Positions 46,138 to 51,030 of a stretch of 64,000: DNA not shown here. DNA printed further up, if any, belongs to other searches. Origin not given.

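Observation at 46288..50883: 1531-aa GH127-GH92-CHB_HEX_C-PA14 fusion: two unrelated exo-glycosidase families in one lipoprotein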

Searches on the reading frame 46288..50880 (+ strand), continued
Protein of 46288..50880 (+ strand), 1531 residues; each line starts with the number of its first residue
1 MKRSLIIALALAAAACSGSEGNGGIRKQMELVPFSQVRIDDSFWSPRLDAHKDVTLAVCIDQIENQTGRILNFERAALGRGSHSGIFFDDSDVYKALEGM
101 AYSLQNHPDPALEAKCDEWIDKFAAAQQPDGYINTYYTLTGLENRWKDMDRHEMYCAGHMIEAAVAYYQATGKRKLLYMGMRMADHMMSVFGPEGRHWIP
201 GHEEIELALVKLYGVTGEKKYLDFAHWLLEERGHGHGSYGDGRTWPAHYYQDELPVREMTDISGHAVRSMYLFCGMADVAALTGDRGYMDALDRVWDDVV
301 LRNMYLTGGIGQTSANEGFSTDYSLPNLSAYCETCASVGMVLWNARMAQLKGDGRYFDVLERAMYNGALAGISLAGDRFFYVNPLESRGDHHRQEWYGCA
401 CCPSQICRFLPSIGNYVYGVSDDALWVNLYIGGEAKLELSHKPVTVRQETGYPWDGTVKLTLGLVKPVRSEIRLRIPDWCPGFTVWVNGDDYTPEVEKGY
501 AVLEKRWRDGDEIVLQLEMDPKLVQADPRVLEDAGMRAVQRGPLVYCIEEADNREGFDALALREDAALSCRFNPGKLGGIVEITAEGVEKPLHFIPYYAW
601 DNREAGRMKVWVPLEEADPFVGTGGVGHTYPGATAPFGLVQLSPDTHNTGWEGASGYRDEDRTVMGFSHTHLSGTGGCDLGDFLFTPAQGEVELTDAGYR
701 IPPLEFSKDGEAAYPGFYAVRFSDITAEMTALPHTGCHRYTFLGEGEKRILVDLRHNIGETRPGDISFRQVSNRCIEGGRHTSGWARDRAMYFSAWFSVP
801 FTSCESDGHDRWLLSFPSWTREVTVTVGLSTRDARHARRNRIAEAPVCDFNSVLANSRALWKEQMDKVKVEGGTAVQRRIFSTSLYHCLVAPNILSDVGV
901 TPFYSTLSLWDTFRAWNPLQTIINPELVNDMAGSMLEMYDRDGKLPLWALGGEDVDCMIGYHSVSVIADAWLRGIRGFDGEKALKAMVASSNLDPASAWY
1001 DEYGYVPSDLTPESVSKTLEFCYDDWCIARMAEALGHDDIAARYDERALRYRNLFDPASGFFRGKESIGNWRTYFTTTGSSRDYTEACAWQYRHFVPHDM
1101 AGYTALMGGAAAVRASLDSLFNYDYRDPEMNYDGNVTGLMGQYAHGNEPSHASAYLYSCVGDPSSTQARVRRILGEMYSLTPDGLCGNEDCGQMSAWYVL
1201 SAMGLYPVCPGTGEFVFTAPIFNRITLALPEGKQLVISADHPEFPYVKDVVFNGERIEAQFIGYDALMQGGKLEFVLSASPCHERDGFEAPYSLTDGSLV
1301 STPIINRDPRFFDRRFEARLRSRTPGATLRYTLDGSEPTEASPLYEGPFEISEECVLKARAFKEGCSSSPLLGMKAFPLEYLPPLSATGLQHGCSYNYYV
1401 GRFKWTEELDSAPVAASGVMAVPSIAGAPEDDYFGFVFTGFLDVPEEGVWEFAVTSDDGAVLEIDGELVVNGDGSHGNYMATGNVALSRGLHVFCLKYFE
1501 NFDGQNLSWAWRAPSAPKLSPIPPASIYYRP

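Call 36: list_cluster_members(proteins=[window:46288-50880:+, P0001])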
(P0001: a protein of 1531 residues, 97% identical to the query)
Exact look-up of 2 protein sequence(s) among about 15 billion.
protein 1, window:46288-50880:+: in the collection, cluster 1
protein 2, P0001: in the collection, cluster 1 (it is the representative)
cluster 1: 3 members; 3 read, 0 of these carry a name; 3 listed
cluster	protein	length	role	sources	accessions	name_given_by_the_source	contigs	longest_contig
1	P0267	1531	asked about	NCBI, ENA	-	-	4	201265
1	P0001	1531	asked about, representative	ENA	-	-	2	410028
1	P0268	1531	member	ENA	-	-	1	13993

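Call 45: find_encoding_contigs(protein=P0268, flank=4000, max_places=4)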
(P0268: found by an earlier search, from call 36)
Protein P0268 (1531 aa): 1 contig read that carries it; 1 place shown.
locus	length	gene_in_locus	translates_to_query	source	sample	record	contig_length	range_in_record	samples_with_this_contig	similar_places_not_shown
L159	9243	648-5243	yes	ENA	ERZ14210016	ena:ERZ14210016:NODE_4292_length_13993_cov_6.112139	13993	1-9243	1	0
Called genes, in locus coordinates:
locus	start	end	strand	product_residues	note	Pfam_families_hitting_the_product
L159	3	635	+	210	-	?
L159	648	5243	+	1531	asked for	PF07944:Beta-AFase-like_GH127_cat, PF20736:Glyco_hydro127M, PF20737:Glyco_hydro127C, PF17678:Glyco_hydro_92N, PF07971:Glyco_hydro_92, PF13287:Fn3_assoc, PF13290:CHB_HEX_C_1, PF07691:PA14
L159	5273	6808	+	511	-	PF04616:Glyco_hydro_43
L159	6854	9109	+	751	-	PF16126:DUF4838, PF07691:PA14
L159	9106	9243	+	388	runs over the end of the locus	PF14607:GxDLY, PF14606:Lipase_GDSL_3, PF13472:Lipase_GDSL_2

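Call 46: find_encoding_contigs(protein=P0267, flank=3000, max_places=6)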
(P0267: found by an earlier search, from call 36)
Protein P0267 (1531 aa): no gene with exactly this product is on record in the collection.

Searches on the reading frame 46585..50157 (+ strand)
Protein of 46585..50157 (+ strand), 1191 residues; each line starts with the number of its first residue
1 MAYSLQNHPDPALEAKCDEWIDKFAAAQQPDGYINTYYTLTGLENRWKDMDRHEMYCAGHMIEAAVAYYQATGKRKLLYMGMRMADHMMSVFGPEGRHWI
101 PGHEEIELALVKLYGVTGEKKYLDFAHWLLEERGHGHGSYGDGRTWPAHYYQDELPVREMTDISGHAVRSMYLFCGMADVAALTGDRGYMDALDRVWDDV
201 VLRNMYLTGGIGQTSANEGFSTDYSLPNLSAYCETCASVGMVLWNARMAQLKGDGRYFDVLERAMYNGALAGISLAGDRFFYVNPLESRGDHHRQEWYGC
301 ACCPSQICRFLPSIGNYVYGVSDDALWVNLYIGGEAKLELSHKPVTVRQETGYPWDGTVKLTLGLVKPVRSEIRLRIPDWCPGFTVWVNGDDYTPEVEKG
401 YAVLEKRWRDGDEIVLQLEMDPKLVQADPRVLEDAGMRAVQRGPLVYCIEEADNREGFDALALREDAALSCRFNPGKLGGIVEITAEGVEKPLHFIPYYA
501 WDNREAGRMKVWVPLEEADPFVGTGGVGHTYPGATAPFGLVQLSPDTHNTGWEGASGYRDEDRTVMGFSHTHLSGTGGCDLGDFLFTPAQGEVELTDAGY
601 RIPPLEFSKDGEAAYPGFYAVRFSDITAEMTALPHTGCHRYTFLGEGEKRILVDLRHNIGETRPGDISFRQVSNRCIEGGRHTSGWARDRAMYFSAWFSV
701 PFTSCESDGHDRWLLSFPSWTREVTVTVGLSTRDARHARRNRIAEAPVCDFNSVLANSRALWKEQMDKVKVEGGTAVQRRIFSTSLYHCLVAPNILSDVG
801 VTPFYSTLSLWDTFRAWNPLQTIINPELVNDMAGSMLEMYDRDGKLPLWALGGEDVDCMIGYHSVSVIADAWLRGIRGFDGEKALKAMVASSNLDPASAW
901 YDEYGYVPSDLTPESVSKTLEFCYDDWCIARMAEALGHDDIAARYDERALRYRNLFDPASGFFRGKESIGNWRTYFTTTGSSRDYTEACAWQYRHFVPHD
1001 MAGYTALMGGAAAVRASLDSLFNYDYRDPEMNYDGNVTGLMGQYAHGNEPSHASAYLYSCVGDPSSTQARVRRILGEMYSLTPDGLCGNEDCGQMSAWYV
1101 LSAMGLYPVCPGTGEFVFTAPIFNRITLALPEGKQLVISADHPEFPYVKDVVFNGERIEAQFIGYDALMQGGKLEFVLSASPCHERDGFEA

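Call 27: search_protein_representatives(protein=window:46585-50157:+)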
Query: 1191 residues. Proteins with E-value up to 0.001 (for the whole library): 24142; up to 1e-10: 14073; up to 1e-30: 4978. The best 150 are listed.
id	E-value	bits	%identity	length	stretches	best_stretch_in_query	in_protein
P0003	4.2e-269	912.4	49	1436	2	2-513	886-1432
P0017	2.4e-205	701.2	60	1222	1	1-521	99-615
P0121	1.9e-197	675.0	46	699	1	512-1180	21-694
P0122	2.7e-192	657.9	49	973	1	509-1184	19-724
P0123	7.9e-191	653.1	57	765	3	1-324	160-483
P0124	1.0e-188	646.1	47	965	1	509-1188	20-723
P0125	5.6e-188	643.6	38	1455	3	518-1185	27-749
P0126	1.1e-183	629.4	74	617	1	1-353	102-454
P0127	1.9e-179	615.4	46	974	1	517-1186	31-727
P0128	8.4e-176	603.3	47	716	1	517-1183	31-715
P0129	1.0e-172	593.1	45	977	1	518-1183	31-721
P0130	3.9e-170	584.5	46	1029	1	515-1182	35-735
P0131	4.0e-170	584.5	47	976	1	514-1182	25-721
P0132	2.5e-169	581.9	45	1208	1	513-1183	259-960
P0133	2.4e-168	578.6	53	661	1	1-516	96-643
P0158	7.2e-155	534.0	44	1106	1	515-1178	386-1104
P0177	1.3e-150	519.8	43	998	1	518-1183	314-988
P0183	2.5e-149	515.6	43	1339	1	504-1183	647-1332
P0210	1.3e-143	496.7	44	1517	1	515-1183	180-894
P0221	2.2e-141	489.3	44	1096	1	514-1178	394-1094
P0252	9.4e-137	474.0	42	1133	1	514-1178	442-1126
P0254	1.2e-136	473.6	43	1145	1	514-1178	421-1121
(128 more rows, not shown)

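Call 44: search_protein_families(library=pfam, proteins=[P0132, P0158, P0183, P0210, P0221, P0252, P0254, P0177], max_evalue=0.0001)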
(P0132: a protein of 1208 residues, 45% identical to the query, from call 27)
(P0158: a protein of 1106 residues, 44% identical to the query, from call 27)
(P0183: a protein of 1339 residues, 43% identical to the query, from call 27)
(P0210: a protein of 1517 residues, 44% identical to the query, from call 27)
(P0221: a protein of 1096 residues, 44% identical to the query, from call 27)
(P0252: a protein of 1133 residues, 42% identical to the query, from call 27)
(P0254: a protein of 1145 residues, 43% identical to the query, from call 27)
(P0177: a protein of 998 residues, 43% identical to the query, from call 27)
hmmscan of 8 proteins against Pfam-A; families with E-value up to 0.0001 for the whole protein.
P0132 (1208 aa): 6 families
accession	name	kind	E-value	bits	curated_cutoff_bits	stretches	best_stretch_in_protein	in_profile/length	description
PF07971.18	Glyco_hydro_92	-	8.8e-179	595.7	24.6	1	500-957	1-464/464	Glycosyl hydrolase family 92 catalytic domain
PF17678.7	Glyco_hydro_92N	-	6.1e-83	278.7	34.5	1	263-494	1-236/236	Glycosyl hydrolase family 92 N-terminal domain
PF04450.18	BSP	-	8.5e-35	120.9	23.8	1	38-252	6-207/207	Peptidase of plants and bacteria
PF13290.12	CHB_HEX_C_1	-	1.2e-13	51.2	22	1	989-1049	6-66/67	Chitobiase/beta-hexosaminidase C-terminal domain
PF13287.12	Fn3_assoc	-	1.4e-12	48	23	1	995-1052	1-58/59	Fn3 associated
PF07691.17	PA14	-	2.2e-08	34.5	24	1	1112-1192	48-137/147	PA14 domain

P0158 (1106 aa): 8 families
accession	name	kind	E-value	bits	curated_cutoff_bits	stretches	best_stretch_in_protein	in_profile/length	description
PF07971.18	Glyco_hydro_92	-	6.9e-184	612.6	24.6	1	627-1106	1-464/464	Glycosyl hydrolase family 92 catalytic domain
PF17678.7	Glyco_hydro_92N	-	2.2e-79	267.1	34.5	1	388-621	1-236/236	Glycosyl hydrolase family 92 N-terminal domain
PF24996.1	NANM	-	9.6e-45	153.4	45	2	143-376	2-222/350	N-acetylneuraminate epimerase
PF24681.1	Kelch_KLHDC2_KLHL20_DRC7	-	9.7e-13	48.4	50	1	49-279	4-221/221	KLHDC2/KLHL20/DRC7 Kelch-repeats domain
PF13964.12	Kelch_6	-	7.9e-07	29.3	25.3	0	158-197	11-49/50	Kelch motif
PF13418.12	Kelch_4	-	4.5e-06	26.9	21.6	0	159-195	13-46/49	Galactose oxidase, central domain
PF01344.31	Kelch_1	-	7.4e-06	25.8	20.1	0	156-182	9-35/46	Kelch motif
PF07646.21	Kelch_2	-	4.1e-05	23.8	21.3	0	212-247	11-42/48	Kelch motif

P0183 (1339 aa): 5 families
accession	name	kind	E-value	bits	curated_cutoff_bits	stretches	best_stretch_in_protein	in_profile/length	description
PF07971.18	Glyco_hydro_92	-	2.9e-172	574.3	24.6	1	868-1329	1-464/464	Glycosyl hydrolase family 92 catalytic domain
PF00728.28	Glyco_hydro_20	-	2.1e-105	353.4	22.3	1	143-458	1-347/348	Glycosyl hydrolase family 20, catalytic domain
PF17678.7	Glyco_hydro_92N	-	1.1e-61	209.2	34.5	1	655-835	1-193/236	Glycosyl hydrolase family 92 N-terminal domain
PF02838.20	Glyco_hydro_20b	-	1e-17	65.4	26.1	1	24-140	2-124/124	Glycosyl hydrolase family 20, domain 2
PF00754.31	F5_F8_type_C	-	4.9e-06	27.1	28.2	1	538-632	18-115/127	F5/8 type C domain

P0210 (1517 aa): 4 families
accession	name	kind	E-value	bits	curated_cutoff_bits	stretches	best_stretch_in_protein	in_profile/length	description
PF07971.18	Glyco_hydro_92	-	1.7e-159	532.1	24.6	1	414-890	1-463/464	Glycosyl hydrolase family 92 catalytic domain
PF17678.7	Glyco_hydro_92N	-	6.9e-59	200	34.5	1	184-408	3-236/236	Glycosyl hydrolase family 92 N-terminal domain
PF13517.12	FG-GAP_3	-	6.4e-33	113.6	26.9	2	1432-1496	1-60/61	FG-GAP-like repeat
PF01839.29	FG-GAP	-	9.3e-10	38.6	22.1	0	1482-1498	5-21/37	FG-GAP repeat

P0221 (1096 aa): 2 families
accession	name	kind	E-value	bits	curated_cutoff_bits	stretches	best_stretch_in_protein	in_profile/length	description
PF07971.18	Glyco_hydro_92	-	2.1e-152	508.8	24.6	1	631-1095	3-463/464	Glycosyl hydrolase family 92 catalytic domain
PF17678.7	Glyco_hydro_92N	-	1.5e-51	175.9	34.5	1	397-622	1-236/236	Glycosyl hydrolase family 92 N-terminal domain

P0252 (1133 aa): 3 families
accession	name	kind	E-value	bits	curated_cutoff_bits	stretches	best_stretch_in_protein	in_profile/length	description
PF07971.18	Glyco_hydro_92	-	2.3e-161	538.3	24.6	1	673-1128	2-464/464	Glycosyl hydrolase family 92 catalytic domain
PF17678.7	Glyco_hydro_92N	-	2.4e-49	168.7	34.5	1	446-666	2-236/236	Glycosyl hydrolase family 92 N-terminal domain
PF00295.23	Glyco_hydro_28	-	8.1e-17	61.7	22.9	1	41-207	9-182/324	Glycosyl hydrolases family 28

P0254 (1145 aa): 2 families
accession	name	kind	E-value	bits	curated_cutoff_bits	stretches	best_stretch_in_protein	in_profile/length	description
PF07971.18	Glyco_hydro_92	-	2.6e-154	515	24.6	1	652-1122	1-463/464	Glycosyl hydrolase family 92 catalytic domain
PF17678.7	Glyco_hydro_92N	-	3.4e-51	174.8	34.5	1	425-646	2-236/236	Glycosyl hydrolase family 92 N-terminal domain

P0177 (998 aa): 3 families
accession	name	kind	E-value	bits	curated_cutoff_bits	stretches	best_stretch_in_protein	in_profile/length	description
PF07971.18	Glyco_hydro_92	-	2.6e-171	571.1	24.6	1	526-985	1-464/464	Glycosyl hydrolase family 92 catalytic domain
PF17678.7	Glyco_hydro_92N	-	5.4e-65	220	34.5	1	313-496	1-196/236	Glycosyl hydrolase family 92 N-terminal domain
PF03372.29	Exo_endo_phos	-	1.4e-10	41.8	24.5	1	152-289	115-225/225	Endonuclease/Exonuclease/phosphatase family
